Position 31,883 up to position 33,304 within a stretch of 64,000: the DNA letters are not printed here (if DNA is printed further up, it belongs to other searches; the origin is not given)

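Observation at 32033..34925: REC-PP2C phosphatase / small membrane protein / diverged RelA-SpoT-fold NTase triad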

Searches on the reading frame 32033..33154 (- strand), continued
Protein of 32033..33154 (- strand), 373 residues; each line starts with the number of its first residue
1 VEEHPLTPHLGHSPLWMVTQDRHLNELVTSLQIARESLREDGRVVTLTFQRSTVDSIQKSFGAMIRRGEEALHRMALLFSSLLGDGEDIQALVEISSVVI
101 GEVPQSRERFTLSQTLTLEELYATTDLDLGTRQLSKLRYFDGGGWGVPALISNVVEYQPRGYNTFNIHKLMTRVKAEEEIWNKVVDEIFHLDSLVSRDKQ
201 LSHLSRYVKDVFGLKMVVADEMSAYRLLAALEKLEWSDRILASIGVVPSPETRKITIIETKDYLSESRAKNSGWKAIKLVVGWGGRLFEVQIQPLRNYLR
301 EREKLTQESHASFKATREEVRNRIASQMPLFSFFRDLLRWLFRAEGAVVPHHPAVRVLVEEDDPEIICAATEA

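Call 16: find_related_loci(query=A1, collection=genome_contigs, flank=10000)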
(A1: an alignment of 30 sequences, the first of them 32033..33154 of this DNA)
Query A1 (373 aa) in genome_contigs; peptide patterns used: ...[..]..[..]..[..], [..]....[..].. (x = any residue, [..] = any of these).
322 stretches matched a pattern; 243 encode a relative of the query (tblastn E <= 1e-3); the best 80 are kept; 80 distinct loci.
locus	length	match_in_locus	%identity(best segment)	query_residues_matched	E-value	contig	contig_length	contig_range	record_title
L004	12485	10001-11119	94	1-373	0e+0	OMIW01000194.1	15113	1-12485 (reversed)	Proteobacteria bacterium isolate AM_0729 genome assembly, contig: AM_0729_194, whole genome shotgun sequence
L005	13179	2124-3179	74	10-361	3e-176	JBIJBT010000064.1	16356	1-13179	MAG: Bdellovibrionota bacterium isolate ME2006-08-10D11_3300044971_group2_bin236 Rohwer_bin1194_scaffold_488_c2, whole g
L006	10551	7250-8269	54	13-357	5e-119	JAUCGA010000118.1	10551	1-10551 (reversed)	Anaerolineales bacterium HSG25 NODE_276_length_10551, whole genome shotgun sequence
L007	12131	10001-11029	54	11-359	9e-117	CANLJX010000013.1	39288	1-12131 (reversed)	MAG: Deltaproteobacteria bacterium isolate ZE-3nov15-121 genome assembly, contig: ZE-3nov15-C421, whole genome shotgun s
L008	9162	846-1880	54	11-361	8e-117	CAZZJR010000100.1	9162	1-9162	MAG TPA_asm: uncultured Bdellovibrionales bacterium isolate SRP124364_co1_356 genome assembly, contig: NODE_9004_length_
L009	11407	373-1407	54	11-361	6e-116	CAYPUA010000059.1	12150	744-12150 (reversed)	MAG TPA_asm: uncultured Bdellovibrionales bacterium isolate SRP193358_co1_85 genome assembly, contig: NODE_14925_length_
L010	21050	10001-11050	53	13-369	8e-116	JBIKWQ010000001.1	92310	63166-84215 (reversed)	MAG: Bdellovibrionota bacterium isolate ME2015-09-13_3300035666_group6_bin39 Rohwer_bin1188_scaffold_111_c1, whole genom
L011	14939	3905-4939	52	11-361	3e-114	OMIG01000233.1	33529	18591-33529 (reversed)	Proteobacteria bacterium isolate AM_0240 genome assembly, contig: DGE0008AM2008_1_188758, whole genome shotgun sequence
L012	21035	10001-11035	52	11-361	1e-113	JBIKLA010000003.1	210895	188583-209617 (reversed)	MAG: Bdellovibrionota bacterium isolate ME2014-08-19_3300042467_group5_bin109 Rohwer_bin1186_scaffold_7_c1, whole genome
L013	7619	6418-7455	51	13-364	4e-113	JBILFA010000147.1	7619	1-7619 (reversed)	MAG: Bdellovibrionota bacterium isolate ME2016-07-29_3300044622_group7_bin22 Rohwer_bin1192_scaffold_13740_c1, whole gen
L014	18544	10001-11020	51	13-357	3e-113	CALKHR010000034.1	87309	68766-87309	MAG TPA_asm: uncultured Roseiflexaceae bacterium isolate SRR5251193_bin.39_CONCOCT_v1.1_MAG genome assembly, contig: ERZ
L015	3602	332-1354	51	13-359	5e-115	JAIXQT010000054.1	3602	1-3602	MAG: Proteobacteria bacterium isolate C4_MAG_00039 pond_C4_MAG_00039_000000000061, whole genome shotgun sequence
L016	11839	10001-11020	53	13-357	8e-112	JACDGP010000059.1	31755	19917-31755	MAG: Herpetosiphonaceae bacterium isolate MGR_bin415 SD2908_NODE_508_length_31755_cov_1.621285, whole genome shotgun seq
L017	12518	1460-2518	52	13-371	3e-112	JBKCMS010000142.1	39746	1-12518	MAG: Pseudomonadota bacterium isolate samp_506_metabat2_168 samp_506_1697375, whole genome shotgun sequence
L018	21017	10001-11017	52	13-357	1e-111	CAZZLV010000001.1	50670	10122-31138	MAG TPA_asm: uncultured Bdellovibrionales bacterium isolate SRP124364_co1_308 genome assembly, contig: NODE_374_length_5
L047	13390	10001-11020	51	13-359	2e-104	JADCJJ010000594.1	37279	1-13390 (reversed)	MAG: Myxococcaceae bacterium isolate M069S2SP1A73QC M069S2_594, whole genome shotgun sequence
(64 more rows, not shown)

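Call 31: predict_structure(alignment_id=A2)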
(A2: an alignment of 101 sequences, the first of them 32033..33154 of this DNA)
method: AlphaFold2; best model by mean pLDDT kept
length: 373 residues; sequences in the alignment: 101
mean_pLDDT: 85.4   pTM: 0.84
mean pLDDT of the five models: 85.4, 84.9, 84.2, 84.2, 84.1
residues with pLDDT >= 90: 211; 70-90: 99; 50-70: 44; < 50: 19
segments of 3 or more residues with pLDDT < 50: 5-11, 367-373
pLDDT, mean of each block of 10 residues (from residue 1): 49 60 86 88 89 90 91 97 93 96 90 95 89 91 92 94 97 81 85 64 53 94 98 97 97 96 84 85 92 95 69 75 91 93 81 94 63 42
secondary structure, 60 per line:
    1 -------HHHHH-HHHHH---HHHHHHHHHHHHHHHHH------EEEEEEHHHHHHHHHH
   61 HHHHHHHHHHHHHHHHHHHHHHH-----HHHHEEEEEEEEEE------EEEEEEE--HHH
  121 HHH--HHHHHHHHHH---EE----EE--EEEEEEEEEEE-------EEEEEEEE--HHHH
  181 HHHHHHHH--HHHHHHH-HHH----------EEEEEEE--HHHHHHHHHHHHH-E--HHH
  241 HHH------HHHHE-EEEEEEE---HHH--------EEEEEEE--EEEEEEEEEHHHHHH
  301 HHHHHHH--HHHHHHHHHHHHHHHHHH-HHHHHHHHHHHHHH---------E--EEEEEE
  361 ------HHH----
elements in order: H8-12 H14-18 H22-38 E45-50 H51-83 H89-92 E93-102 E109-115 H118-123 H126-135 E149-159 E167-174 H177-188 H191-197 E212-218 H221-233 H238-243 H250-253 E256-262 E277-283 E286-294 H295-307 H310-327 H329-342 E355-360

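Call 34: fold_search(model_id=the predicted structure, library=pdb)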
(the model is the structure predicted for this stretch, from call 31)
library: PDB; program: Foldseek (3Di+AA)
matches with E <= 10: 740; with E <= 0.001: 15
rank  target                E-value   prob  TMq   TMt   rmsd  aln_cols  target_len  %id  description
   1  6ewz_B                3.6e-05  1.00  0.25  0.45  14.8       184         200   18  Crystal structure of RelP (SAS2) from Staphylococcus aureus bound to AMPCPP and GTP in the pre-catalytic state (released 2018-01-24)
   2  6ewz_A                4.6e-05  1.00  0.24  0.42  17.9       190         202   16  Crystal structure of RelP (SAS2) from Staphylococcus aureus bound to AMPCPP and GTP in the pre-catalytic state (released 2018-01-24)
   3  6fgx_A                5.1e-05  1.00  0.23  0.42  14.6       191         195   16  Crystal structure of the small alarmone synthethase 2 from Staphylococcus aureus bound to AMPCPP (released 2018-02-07)
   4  6fgj_A                5.1e-05  1.00  0.23  0.41  15.5       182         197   16  Crystal structure of the small alarmone synthethase 2 from Staphylococcus aureus (released 2018-02-07)
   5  6fgx_B                6.1e-05  1.00  0.23  0.41  15.8       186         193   18  Crystal structure of the small alarmone synthethase 2 from Staphylococcus aureus bound to AMPCPP (released 2018-02-07)
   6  6fgj_B                8.1e-05  1.00  0.23  0.41  15.5       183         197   17  Crystal structure of the small alarmone synthethase 2 from Staphylococcus aureus (released 2018-02-07)
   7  6ex0_B                1.1e-04  1.00  0.26  0.46  17.8       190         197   15  Crystal structure of RelP (SAS2) from Staphylococcus aureus bound to pppGpp in the post-catalytic state (released 2018-01-24)
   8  5dec_B                1.3e-04  1.00  0.24  0.45  14.5       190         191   18  Crystal structure of the small alarmone synthetase 1 from Bacillus subtilis (released 2015-10-28)
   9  6ex0_A                1.4e-04  1.00  0.23  0.41  14.8       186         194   17  Crystal structure of RelP (SAS2) from Staphylococcus aureus bound to pppGpp in the post-catalytic state (released 2018-01-24)
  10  5dec_A                2.4e-04  1.00  0.23  0.43  14.5       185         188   17  Crystal structure of the small alarmone synthetase 1 from Bacillus subtilis (released 2015-10-28)
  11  7qps_B                5.6e-04  1.00  0.17  0.21  12.6       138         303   14  Structure of Mn-free SpoT (released 2023-01-18)
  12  1vj7_A                7.5e-04  1.00  0.19  0.22   6.7       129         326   16  Crystal structure of the bifunctional catalytic fragment of RelSeq, the RelA/SpoT homolog from Streptococcus equisimil (released 2004-05-04)
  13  5dec_D                7.9e-04  1.00  0.24  0.45  14.1       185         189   18  Crystal structure of the small alarmone synthetase 1 from Bacillus subtilis (released 2015-10-28)
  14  5xnx_C                8.4e-04  1.00  0.17  0.20  12.9       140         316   16  Crystallographic structure of the enzymatically active N-terminal domain of the Rel protein from Mycobacterium tubercu (released 2017-07-19)
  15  7qpr_C                8.9e-04  1.00  0.17  0.10  12.6       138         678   14  Structure of full length SpoT (released 2023-01-18)
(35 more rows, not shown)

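Call 38: find_encoding_contigs(protein=P0007, flank=6000, max_places=2)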
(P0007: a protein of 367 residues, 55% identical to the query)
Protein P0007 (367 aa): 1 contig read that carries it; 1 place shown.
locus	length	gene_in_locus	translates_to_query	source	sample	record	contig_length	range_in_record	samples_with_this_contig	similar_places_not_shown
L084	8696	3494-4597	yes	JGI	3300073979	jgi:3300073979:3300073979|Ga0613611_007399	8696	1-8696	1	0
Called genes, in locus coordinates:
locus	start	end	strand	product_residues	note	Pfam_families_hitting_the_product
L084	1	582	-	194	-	?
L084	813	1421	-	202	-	-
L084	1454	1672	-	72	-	-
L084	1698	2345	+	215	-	-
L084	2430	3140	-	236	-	PF14273:DUF4360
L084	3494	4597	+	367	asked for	-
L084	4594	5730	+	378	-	PF13439:Glyco_transf_4, PF13579:Glyco_trans_4_4, PF20706:GT4-conflict, PF00534:Glycos_transf_1, PF13692:Glyco_trans_1_4, PF13524:Glyco_trans_1_2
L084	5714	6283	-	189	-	PF04519:Bactofilin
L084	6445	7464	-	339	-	PF00069:Pkinase, PF07714:PK_Tyr_Ser-Thr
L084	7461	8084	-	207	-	-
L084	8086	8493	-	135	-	PF04519:Bactofilin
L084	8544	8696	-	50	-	?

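Call 39: find_encoding_contigs(protein=P0008, flank=6000, max_places=2)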
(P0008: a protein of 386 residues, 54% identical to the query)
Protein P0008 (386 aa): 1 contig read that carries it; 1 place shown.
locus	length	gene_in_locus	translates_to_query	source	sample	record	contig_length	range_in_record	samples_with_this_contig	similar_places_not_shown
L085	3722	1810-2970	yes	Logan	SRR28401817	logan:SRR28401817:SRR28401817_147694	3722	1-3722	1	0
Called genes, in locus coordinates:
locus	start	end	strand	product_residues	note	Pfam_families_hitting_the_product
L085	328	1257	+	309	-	PF03547:Mem_trans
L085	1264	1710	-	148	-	PF01243:PNPOx_N, PF12900:Pyridox_ox_2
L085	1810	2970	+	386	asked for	-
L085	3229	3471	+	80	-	-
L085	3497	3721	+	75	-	?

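Call 68: search_protein_families(library=pfam, proteins=[P0131, P0135, P0152, P0171, P0177, P0183, P0184, P0191, P0201, P0231], max_evalue=0.01)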
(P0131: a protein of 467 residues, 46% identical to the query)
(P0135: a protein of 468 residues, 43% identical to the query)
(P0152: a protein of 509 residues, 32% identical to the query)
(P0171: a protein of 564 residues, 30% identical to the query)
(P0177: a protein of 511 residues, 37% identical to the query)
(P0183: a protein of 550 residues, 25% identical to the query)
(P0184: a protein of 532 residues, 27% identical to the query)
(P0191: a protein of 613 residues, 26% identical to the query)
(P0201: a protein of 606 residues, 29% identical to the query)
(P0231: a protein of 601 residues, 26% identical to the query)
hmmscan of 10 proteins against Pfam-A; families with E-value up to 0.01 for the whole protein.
P0131 (467 aa): 0 families

P0135 (468 aa): 0 families

P0152 (509 aa): 1 family
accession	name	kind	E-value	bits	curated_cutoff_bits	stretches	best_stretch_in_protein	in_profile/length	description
PF04607.23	RelA_SpoT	-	1.2e-05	25.9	27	1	324-464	1-111/113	Region found in RelA / SpoT proteins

P0171 (564 aa): 1 family
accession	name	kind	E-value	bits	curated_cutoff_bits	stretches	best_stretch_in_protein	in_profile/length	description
PF04607.23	RelA_SpoT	-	1.1e-05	26.2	27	1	391-518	1-111/113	Region found in RelA / SpoT proteins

P0177 (511 aa): 0 families

P0183 (550 aa): 0 families

P0184 (532 aa): 0 families

P0191 (613 aa): 0 families

P0201 (606 aa): 0 families

P0231 (601 aa): 0 families

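Call 73: list_cluster_members(proteins=[P0001, P0033, P0067, P0100, P0055, P0009, P0039, P0081])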
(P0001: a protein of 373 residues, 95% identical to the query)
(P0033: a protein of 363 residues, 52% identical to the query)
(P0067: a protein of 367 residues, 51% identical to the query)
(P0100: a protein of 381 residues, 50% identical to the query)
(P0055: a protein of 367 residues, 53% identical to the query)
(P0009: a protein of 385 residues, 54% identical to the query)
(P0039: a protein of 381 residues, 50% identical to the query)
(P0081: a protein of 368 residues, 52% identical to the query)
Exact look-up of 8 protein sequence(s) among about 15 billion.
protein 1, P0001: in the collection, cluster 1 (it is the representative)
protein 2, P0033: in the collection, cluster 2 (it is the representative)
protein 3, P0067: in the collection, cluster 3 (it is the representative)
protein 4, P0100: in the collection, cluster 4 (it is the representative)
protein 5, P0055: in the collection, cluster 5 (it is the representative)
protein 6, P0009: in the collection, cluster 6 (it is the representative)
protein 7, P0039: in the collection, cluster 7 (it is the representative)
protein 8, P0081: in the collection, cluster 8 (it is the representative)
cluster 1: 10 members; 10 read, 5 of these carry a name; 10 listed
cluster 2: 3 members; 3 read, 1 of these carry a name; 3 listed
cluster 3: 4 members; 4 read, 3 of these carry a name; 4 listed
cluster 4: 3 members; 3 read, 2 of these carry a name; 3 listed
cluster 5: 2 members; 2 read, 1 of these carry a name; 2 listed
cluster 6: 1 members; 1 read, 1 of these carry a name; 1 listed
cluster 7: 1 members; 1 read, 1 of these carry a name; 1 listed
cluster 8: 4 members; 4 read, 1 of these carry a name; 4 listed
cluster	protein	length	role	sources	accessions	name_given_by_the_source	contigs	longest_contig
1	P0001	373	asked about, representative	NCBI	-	-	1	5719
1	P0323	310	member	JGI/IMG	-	hypothetical protein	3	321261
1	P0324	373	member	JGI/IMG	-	hypothetical protein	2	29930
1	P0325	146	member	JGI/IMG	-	hypothetical protein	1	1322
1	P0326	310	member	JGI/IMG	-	hypothetical protein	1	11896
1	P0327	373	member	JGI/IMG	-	hypothetical protein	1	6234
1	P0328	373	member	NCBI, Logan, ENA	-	-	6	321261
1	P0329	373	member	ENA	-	-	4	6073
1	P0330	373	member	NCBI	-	-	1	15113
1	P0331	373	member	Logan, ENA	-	-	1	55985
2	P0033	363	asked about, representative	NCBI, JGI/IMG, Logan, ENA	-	hypothetical protein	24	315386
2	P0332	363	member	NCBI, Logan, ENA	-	-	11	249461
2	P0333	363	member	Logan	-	-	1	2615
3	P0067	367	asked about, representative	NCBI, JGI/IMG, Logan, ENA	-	hypothetical protein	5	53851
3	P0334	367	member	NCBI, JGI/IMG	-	hypothetical protein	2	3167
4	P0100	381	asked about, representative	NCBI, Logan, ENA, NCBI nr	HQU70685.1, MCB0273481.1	MAG: hypothetical protein KDI06_01625 [Calditrichaeota bacterium] | hypothetical protein [Calditrichota bacterium]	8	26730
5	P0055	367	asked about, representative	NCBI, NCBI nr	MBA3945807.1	MAG: hypothetical protein H0X37_14710 [Herpetosiphonaceae bacterium] | hypothetical protein [Herpetosiphonaceae bacterium]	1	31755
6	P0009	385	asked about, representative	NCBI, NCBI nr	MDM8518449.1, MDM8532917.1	hypothetical protein QUF64_00265 [Anaerolineales bacterium HSG6] | hypothetical protein [Anaerolineales bacterium HSG6]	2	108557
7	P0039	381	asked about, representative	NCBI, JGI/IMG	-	hypothetical protein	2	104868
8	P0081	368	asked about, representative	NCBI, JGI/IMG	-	ppGpp synthetase/RelA/SpoT-type nucleotidyltranferase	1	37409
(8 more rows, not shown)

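Call 74: search_dna_similar(query=window:32033-33154:-, collection=phages, mode=protein, max_evalue=0.001, max_rows=10)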
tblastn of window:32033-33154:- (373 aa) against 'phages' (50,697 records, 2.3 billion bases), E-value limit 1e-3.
No match.

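Call 75: search_dna_similar(query=window:32033-33154:-, collection=plasmids, mode=protein, max_evalue=0.001, max_rows=10)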
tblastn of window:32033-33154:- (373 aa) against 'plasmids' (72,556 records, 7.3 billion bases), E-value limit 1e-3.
No match.

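Call 80: search_protein_families(library=pfam, proteins=[L047:7941-9926:+], max_evalue=0.01)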
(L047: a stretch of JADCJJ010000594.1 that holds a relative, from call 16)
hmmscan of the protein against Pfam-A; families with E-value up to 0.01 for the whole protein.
L047:7941-9926:+ (661 aa): 2 families
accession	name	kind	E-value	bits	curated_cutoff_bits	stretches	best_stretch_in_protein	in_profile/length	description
PF01702.25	TGT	-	7.1e-136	453.4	26.3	1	19-372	2-354/357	Queuine tRNA-ribosyltransferase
PF05430.17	Methyltransf_30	-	7.8e-21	74.7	22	1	519-612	31-123/124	S-adenosyl-L-methionine-dependent methyltransferase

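Call 87: find_related_loci(query=A1, collection=metagenome_contigs, flank=6000)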
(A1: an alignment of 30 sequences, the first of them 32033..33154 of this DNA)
Query A1 (373 aa) in metagenome_contigs; peptide patterns used: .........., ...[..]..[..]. (x = any residue, [..] = any of these).
600 stretches matched a pattern (row limit reached: there are more); 86 encode a relative of the query (tblastn E <= 1e-3); the best 80 are kept; 80 distinct loci.
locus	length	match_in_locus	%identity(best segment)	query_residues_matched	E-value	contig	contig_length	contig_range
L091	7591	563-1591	54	11-359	2e-117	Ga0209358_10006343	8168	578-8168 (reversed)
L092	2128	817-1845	51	12-359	6e-121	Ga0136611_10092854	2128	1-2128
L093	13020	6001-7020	51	13-357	1e-113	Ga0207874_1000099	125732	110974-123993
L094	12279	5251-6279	51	11-359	7e-113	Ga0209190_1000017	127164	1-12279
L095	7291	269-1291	51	13-359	3e-111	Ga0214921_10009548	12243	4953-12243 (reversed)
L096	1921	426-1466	53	11-361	3e-117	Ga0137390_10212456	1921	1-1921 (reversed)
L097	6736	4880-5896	50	13-357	4e-107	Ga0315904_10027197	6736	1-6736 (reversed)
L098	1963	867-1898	50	11-359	7e-113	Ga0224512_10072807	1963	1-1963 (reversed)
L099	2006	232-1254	50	13-359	3e-112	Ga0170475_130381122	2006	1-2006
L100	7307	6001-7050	50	13-368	5e-105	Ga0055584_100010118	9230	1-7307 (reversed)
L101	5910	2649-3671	52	13-359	5e-104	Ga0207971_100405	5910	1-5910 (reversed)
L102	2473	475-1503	50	13-357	6e-108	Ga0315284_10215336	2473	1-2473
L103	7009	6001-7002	51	13-352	2e-103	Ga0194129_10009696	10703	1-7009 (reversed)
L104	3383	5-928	54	47-361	8e-105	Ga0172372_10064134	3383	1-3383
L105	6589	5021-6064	48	13-364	4e-103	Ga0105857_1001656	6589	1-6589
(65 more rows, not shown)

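Call 88: find_related_loci(query=A1, collection=viral_contigs, flank=5000)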
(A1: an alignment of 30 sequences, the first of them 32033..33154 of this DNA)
Query A1 (373 aa) in viral_contigs; peptide patterns used: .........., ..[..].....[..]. (x = any residue, [..] = any of these).
39 stretches matched a pattern, but none encodes a relative of the query by tblastn (E <= 1e-3).
